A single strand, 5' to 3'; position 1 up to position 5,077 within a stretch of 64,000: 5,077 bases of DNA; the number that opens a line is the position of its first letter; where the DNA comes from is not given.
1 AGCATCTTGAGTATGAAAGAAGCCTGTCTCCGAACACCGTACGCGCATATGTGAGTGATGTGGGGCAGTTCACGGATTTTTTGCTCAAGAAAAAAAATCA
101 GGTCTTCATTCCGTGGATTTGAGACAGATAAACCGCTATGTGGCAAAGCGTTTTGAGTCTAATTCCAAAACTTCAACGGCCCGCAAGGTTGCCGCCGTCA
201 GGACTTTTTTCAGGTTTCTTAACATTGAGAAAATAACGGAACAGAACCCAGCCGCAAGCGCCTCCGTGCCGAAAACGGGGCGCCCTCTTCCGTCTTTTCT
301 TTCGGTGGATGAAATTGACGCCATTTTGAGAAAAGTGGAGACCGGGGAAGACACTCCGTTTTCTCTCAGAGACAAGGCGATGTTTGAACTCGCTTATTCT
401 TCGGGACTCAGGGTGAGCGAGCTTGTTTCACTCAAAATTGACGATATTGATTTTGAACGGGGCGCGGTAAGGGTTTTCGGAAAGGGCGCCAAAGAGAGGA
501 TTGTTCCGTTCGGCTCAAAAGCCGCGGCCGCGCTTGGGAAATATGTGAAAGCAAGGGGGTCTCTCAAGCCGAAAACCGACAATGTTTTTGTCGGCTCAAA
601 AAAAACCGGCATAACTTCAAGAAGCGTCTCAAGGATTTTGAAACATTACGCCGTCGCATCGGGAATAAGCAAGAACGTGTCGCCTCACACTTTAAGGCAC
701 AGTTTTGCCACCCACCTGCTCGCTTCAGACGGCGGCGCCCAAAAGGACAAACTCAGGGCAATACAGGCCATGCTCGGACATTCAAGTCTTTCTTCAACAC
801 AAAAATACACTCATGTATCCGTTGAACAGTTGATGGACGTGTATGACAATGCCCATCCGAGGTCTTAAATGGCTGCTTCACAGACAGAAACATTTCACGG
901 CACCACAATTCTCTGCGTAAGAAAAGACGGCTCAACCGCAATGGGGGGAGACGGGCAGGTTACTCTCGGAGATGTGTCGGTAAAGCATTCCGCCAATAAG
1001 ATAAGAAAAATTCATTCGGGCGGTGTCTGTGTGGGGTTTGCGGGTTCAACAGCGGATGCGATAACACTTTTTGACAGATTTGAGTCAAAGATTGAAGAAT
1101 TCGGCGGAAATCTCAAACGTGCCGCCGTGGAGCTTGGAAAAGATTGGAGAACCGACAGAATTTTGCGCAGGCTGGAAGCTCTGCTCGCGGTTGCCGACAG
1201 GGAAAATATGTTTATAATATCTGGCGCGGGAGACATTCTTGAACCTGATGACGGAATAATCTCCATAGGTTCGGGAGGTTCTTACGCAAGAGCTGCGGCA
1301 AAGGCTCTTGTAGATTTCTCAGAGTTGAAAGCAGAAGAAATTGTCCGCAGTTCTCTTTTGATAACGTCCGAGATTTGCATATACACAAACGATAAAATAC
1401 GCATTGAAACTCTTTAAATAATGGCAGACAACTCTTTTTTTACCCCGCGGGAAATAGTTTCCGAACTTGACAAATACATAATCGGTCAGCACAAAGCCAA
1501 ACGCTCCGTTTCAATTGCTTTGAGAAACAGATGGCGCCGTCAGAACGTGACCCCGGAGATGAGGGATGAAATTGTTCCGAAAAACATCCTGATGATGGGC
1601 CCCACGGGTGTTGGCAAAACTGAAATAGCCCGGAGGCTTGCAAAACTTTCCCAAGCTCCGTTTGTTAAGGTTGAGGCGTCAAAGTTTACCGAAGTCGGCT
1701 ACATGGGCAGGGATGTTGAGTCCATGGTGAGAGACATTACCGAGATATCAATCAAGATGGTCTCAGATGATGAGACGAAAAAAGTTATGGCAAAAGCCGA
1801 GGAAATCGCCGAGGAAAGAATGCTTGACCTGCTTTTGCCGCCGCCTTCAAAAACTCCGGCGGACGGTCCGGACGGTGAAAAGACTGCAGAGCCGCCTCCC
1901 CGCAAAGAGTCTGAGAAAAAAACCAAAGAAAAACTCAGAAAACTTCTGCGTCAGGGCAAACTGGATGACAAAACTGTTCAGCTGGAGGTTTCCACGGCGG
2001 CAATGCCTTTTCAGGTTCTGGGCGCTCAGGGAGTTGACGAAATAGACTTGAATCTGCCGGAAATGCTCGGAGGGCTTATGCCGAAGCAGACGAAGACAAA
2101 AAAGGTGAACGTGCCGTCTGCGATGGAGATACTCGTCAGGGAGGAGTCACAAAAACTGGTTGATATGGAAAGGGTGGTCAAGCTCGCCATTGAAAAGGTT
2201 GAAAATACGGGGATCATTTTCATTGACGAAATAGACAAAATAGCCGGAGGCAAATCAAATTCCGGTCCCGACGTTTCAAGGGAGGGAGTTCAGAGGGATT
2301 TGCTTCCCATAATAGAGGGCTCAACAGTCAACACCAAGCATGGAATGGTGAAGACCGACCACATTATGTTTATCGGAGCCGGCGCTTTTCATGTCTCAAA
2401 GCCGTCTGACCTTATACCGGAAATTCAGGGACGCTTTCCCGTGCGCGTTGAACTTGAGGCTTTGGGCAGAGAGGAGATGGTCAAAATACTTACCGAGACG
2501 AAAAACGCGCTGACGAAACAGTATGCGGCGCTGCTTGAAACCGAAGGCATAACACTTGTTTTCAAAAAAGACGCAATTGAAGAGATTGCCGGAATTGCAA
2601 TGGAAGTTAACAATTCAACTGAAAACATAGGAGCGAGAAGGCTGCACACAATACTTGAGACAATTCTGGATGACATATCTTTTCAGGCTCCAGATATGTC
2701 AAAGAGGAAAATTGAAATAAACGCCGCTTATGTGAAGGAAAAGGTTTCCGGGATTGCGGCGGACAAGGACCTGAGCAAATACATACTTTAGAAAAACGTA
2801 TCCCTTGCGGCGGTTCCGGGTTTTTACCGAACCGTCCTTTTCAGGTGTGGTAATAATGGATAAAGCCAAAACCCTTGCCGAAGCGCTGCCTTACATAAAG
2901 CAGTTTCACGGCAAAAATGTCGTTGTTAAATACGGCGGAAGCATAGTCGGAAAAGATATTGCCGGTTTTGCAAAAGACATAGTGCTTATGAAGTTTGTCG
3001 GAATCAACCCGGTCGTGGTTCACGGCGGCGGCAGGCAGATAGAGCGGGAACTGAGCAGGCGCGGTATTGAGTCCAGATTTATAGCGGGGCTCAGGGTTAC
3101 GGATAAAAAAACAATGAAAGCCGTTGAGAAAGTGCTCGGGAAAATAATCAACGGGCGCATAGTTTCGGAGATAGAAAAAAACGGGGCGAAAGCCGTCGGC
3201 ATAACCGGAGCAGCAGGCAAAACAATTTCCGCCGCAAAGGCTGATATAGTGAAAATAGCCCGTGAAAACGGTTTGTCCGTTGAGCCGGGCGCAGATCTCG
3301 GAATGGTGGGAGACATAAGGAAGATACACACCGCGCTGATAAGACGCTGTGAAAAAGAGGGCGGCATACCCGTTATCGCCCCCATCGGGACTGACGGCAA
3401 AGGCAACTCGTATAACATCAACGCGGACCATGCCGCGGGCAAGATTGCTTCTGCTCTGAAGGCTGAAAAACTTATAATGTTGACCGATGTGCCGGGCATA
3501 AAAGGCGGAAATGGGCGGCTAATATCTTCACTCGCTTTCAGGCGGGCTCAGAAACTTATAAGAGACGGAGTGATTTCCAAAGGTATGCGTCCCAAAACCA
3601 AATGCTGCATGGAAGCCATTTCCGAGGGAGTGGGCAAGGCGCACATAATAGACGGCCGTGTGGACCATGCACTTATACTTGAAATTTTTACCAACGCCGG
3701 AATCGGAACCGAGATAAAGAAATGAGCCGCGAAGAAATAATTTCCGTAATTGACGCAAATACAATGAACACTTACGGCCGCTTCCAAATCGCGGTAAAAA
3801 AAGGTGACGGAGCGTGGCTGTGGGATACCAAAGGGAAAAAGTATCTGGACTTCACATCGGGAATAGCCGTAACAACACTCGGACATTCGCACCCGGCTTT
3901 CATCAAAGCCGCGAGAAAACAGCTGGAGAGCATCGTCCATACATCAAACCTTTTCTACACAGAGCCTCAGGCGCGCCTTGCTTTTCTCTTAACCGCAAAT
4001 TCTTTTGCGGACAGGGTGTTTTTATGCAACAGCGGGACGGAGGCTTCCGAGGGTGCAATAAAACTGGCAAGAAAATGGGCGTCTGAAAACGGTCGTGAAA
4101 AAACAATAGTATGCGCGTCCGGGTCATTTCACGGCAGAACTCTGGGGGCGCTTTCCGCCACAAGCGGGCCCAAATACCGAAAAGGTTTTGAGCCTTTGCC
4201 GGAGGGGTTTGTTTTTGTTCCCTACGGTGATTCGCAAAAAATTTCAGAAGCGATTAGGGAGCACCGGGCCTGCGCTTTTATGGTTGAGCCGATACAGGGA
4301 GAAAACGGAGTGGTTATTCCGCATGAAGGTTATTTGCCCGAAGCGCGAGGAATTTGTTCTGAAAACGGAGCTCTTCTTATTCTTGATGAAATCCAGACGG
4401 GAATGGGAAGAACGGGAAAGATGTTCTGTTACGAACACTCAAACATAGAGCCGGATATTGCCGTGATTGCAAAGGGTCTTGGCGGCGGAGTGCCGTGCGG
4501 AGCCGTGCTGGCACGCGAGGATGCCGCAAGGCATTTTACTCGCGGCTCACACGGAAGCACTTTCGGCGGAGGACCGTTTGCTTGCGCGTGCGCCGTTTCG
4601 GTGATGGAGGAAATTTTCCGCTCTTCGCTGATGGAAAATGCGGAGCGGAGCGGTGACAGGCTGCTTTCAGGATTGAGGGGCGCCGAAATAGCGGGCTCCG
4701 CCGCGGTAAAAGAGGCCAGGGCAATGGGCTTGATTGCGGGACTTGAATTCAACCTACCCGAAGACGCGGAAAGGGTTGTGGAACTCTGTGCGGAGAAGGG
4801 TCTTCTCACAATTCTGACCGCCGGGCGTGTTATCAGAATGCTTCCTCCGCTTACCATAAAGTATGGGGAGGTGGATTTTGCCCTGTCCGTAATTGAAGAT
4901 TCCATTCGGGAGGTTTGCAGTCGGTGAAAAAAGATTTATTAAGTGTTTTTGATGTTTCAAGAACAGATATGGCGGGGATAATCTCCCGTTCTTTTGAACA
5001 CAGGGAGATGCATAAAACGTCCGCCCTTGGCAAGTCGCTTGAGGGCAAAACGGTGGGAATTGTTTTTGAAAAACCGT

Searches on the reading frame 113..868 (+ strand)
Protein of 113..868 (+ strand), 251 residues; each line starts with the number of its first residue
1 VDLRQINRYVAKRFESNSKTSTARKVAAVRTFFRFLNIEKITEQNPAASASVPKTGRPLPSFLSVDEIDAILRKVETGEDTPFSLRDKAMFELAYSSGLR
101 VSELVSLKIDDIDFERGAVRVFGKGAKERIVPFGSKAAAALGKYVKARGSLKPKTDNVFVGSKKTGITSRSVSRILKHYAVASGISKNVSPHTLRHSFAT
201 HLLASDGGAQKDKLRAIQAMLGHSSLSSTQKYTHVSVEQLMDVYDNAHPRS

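Call 75: search_protein_families(library=padloc, alignment_id=A4, max_evalue=0.000001)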
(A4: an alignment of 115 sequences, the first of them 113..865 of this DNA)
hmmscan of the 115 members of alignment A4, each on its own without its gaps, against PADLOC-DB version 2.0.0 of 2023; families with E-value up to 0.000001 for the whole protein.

A. member 1, window:113-865:+ (251 aa): 0 families

B. families by the number of members that match (of 115 scanned): 51 families (the first 25 are shown)
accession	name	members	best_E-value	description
PDLC01460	Cas9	2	4.1e-70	"CAS-II-A,CAS-II-B,CAS-II-C; effector__SPE"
PDLC01256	Cas9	2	1.4e-68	"CAS-II-A,CAS-II-B,CAS-II-C; effector__SPE"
PDLC00973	Cas9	2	1.9e-65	CRISPR subtype II RNA-guided endonuclease Cas9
PDLC00975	Cas9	2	1.3e-51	Cas9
PDLC01580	Cas9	2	2.3e-22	"CAS-II-A,CAS-II-B,CAS-II-C; effector__SPE"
PDLC04135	mad3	2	6.8e-19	mads_3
PDLC02061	Cas1_II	1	2.9e-103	-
PDLC00926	Cas1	1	6.6e-86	"CRISPR-associated endonuclease Cas1, subtype II/NMENI"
PDLC01333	Cas1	1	3.3e-82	"CAS-I,CAS-II,CAS-III,CAS-IV,CAS-V,CAS-VI; acquisition_1"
PDLC01741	Cas1_IIIa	1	1.1e-57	-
PDLC01248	Cas1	1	4.5e-47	"CAS-I,CAS-II,CAS-III,CAS-IV,CAS-V,CAS-VI; acquisition_1"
PDLC02068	Cas2_II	1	1.5e-46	-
PDLC01449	Cas1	1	7e-45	"CAS-I,CAS-II,CAS-III,CAS-IV,CAS-V,CAS-VI; acquisition_1"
PDLC00928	Cas1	1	1.3e-40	Cas1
PDLC01459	Cas2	1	1.9e-32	"CAS-I,CAS-II,CAS-III,CAS-IV,CAS-V,CAS-VI; acquisition_2"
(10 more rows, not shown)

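Call 76: search_protein_families(library=pfam, proteins=[window:113-868:+], max_evalue=1e-8)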
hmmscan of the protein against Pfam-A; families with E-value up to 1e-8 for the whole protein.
window:113-868:+ (251 aa): 1 family
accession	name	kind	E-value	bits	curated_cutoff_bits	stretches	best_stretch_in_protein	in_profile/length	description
PF00589.27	Phage_integrase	-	1.5e-45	155.5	27.1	1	62-237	2-170/172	Phage integrase family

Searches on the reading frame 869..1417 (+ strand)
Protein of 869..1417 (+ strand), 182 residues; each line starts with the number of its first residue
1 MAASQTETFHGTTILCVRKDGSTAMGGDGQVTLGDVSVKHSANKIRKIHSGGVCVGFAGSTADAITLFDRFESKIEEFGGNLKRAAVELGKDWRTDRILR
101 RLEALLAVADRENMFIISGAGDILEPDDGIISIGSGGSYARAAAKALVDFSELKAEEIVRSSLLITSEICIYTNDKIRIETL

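Call 76: search_protein_families(library=pfam, proteins=[window:869-1417:+], max_evalue=1e-8)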
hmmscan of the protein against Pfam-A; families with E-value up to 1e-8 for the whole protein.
window:869-1417:+ (182 aa): 1 family
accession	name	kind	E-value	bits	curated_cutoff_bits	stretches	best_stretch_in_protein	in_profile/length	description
PF00227.31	Proteasome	-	7.4e-25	88.1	22.4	1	9-181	2-188/189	Proteasome subunit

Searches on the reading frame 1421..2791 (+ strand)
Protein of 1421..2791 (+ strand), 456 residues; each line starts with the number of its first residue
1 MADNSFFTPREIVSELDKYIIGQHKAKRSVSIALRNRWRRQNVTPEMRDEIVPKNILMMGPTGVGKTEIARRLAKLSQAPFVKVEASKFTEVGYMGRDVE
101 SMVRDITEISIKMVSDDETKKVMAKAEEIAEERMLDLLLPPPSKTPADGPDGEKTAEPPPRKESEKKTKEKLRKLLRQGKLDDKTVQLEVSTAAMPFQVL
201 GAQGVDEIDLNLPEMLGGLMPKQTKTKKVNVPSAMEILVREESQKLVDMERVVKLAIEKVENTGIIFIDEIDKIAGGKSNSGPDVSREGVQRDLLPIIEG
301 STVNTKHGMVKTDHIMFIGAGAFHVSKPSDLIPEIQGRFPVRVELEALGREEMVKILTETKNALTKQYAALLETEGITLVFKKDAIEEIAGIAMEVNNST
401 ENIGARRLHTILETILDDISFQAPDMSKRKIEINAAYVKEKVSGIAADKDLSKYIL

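Call 76: search_protein_families(library=pfam, proteins=[window:1421-2791:+], max_evalue=1e-8)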
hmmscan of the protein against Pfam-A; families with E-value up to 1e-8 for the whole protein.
window:1421-2791:+ (456 aa): 2 families
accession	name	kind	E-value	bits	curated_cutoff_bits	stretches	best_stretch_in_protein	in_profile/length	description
PF07724.20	AAA_2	-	4.5e-31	108.6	27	1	197-341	6-165/166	AAA domain (Cdc48 subfamily)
PF00004.35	AAA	-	1.9e-19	70.8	21.2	0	248-345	41-129/131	ATPase family associated with various cellular activities (AAA)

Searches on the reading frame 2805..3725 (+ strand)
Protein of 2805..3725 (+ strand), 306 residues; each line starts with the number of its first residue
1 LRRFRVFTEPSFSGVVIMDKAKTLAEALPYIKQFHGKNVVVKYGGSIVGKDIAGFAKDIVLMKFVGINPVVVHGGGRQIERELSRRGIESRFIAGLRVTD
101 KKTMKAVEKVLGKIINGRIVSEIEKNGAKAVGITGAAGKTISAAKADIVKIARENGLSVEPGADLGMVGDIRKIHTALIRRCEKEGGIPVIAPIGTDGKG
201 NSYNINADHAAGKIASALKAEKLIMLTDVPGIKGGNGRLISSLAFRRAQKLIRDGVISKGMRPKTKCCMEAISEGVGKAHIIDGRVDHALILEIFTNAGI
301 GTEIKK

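Call 76: search_protein_families(library=pfam, proteins=[window:2805-3725:+], max_evalue=1e-8)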
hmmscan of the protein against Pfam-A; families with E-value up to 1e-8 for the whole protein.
window:2805-3725:+ (306 aa): 1 family
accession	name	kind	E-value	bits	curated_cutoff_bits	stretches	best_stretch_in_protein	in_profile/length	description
PF00696.33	AA_kinase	-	1.7e-40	139.7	24.9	1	39-283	3-234/234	Amino acid kinase family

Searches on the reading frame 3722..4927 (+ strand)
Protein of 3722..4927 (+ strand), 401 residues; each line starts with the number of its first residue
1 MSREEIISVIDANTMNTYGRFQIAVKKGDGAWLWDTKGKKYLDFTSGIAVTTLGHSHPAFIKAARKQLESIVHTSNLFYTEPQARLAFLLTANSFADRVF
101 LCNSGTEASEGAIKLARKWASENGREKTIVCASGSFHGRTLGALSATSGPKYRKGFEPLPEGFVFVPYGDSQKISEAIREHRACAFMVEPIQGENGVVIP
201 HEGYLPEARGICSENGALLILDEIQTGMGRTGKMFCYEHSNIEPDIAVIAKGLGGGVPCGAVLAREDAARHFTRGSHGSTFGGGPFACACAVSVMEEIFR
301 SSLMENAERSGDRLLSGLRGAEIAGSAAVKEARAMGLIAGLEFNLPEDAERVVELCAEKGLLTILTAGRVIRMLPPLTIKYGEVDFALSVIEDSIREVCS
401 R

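Call 76: search_protein_families(library=pfam, proteins=[window:3722-4927:+], max_evalue=1e-8)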
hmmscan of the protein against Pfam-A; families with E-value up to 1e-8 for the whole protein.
window:3722-4927:+ (401 aa): 1 family
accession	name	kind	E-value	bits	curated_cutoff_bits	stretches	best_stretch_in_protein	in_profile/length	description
PF00202.27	Aminotran_3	-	1.2e-113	380.3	30.5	1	19-393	7-401/403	Aminotransferase class-III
